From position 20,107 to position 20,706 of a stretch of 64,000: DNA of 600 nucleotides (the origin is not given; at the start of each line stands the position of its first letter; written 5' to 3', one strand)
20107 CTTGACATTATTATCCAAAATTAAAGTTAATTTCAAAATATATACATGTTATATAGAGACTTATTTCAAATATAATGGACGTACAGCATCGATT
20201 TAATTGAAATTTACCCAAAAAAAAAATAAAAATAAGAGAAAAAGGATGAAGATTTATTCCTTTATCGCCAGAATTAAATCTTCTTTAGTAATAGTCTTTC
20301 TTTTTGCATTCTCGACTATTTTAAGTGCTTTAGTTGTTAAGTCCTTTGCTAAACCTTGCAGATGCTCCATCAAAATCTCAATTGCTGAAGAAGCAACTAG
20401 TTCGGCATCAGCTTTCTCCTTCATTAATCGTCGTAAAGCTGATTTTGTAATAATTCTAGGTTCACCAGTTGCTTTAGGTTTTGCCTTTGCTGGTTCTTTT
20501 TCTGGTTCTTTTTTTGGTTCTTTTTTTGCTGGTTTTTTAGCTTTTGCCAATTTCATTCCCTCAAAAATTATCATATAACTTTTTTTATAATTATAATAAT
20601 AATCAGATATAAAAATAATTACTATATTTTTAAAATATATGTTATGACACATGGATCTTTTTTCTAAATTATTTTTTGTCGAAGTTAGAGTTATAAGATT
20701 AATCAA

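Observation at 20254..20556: Histone with a eukaryote-like 30-aa Lys/Pro-rich N-terminal tail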

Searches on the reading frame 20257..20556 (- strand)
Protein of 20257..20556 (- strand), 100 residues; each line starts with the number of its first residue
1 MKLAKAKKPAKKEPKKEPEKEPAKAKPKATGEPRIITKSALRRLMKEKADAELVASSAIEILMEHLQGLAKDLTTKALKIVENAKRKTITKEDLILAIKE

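Call 5: search_protein_families(library=pfam, proteins=[window:20257-20556:-], max_evalue=1)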
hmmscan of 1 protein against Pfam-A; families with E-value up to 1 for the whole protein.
window:20257-20556:- (100 aa): 5 families
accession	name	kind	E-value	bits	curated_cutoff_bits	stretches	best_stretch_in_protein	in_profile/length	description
PF00808.29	CBFD_NFYB_HMF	-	3.7e-11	43.6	21.4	1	40-98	7-65/65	Histone-like transcription factor (CBF/NF-Y) and archaeal histone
PF00125.30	Histone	-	1.1e-06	29.4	26.4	1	14-99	35-120/122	Core histone H2A/H2B/H3/H4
PF02269.22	TFIID-18kDa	-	0.0047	17.4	27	1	41-99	7-65/93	Transcription initiation factor IID, 18kD subunit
PF15630.12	CENP-S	-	0.013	16.3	28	1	57-99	33-71/76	CENP-S protein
PF07524.19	Bromo_TP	-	0.019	15.4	24.6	1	47-100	17-70/77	Bromodomain associated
